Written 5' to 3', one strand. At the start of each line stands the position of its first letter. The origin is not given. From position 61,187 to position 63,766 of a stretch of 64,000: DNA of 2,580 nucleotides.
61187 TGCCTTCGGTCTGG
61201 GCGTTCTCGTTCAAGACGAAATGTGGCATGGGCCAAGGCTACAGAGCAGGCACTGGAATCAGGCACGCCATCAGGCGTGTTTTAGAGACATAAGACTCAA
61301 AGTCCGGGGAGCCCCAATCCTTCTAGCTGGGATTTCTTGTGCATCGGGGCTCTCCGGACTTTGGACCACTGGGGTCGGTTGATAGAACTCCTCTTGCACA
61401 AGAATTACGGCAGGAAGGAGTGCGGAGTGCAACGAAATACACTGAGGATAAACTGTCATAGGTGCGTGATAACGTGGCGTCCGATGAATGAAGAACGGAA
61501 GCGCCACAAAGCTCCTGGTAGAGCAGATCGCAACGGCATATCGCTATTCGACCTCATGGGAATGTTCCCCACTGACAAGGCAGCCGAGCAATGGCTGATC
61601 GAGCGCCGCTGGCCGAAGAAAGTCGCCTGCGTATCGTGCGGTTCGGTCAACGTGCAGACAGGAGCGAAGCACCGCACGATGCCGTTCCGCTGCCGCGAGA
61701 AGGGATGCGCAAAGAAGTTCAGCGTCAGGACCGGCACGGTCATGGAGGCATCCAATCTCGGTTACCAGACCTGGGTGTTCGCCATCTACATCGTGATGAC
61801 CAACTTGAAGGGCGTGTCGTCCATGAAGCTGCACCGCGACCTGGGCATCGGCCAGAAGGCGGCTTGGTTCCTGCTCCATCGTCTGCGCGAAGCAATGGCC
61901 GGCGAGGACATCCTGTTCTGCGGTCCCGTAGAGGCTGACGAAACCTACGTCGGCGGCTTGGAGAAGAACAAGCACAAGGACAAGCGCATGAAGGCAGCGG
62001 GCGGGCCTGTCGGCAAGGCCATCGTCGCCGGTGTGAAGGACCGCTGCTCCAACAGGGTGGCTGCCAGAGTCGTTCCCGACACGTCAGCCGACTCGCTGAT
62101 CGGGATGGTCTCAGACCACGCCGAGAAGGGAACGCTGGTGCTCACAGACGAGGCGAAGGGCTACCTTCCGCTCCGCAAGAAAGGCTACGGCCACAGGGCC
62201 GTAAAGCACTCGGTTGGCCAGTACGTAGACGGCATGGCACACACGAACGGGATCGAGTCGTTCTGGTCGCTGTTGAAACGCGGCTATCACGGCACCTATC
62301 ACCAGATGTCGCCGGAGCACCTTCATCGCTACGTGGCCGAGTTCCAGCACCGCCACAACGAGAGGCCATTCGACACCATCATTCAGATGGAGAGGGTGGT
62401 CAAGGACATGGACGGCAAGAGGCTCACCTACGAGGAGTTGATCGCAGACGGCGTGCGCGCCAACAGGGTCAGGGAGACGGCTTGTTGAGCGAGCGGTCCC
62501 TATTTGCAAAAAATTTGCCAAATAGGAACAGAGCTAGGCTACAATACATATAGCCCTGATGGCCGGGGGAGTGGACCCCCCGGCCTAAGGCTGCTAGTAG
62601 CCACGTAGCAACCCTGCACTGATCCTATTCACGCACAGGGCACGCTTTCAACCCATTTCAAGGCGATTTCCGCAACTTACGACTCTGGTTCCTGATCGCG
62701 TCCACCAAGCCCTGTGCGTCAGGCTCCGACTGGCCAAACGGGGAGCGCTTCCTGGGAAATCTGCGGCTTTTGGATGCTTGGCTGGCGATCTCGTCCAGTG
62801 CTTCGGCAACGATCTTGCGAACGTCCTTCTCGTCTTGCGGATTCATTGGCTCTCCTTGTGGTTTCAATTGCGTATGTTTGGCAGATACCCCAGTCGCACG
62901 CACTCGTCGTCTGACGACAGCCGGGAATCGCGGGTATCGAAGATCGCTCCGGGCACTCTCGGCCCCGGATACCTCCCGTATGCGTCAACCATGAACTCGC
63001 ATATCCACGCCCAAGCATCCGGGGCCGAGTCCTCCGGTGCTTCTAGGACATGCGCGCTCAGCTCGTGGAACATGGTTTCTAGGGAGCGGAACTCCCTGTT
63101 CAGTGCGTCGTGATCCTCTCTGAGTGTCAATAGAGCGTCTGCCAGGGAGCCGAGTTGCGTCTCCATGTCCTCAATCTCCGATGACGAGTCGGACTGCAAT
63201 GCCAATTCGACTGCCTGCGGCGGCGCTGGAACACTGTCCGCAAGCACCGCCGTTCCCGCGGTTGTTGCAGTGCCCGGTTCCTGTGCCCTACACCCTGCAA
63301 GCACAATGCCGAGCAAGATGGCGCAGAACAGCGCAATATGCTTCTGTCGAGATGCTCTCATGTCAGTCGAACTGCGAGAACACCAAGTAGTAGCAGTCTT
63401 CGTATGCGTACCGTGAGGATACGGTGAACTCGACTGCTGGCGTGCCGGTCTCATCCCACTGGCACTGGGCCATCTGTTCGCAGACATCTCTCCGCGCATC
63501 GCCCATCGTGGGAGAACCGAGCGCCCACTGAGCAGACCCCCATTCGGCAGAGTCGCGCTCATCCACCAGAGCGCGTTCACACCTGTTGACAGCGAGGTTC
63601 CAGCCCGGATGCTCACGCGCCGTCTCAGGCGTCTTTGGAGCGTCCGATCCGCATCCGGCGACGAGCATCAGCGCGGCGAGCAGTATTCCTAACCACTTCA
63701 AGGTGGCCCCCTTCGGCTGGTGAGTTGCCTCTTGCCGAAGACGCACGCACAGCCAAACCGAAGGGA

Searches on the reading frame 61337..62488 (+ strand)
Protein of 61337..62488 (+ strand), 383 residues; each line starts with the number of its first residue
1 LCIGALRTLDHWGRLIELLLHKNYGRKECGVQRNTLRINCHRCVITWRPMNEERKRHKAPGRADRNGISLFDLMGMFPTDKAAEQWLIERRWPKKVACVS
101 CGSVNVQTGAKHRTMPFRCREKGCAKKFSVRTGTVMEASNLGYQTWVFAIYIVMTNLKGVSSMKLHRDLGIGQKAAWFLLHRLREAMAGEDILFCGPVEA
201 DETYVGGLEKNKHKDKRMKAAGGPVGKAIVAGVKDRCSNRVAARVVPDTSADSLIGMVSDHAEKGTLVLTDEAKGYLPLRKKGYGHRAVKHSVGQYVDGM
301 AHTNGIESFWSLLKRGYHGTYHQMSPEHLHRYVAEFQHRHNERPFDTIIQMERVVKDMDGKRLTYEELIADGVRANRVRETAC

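Call 57: search_protein_families(library=pfam, proteins=[window:61337-62488:+], max_evalue=0.001)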
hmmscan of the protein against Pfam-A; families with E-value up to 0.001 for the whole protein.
window:61337-62488:+ (383 aa): 2 families
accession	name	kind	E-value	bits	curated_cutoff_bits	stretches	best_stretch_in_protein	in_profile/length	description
PF12762.13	DDE_Tnp_IS1595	-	6.7e-39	133.8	27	1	196-341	4-153/153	ISXO2-like transposase domain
PF12760.12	Zn_ribbon_IS1595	-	0.00092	19.6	25.4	1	78-126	1-45/46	Transposase zinc-ribbon domain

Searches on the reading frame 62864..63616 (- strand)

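Call 57: search_protein_families(library=pfam, proteins=[window:62864-63616:-], max_evalue=0.001)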
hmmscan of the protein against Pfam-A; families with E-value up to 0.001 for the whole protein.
window:62864-63616:- (250 aa): 1 family
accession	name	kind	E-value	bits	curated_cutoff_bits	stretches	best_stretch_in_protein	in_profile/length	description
PF19717.4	DUF6212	-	0.00025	20.5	26.4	1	133-187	29-85/395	Family of unknown function (DUF6212)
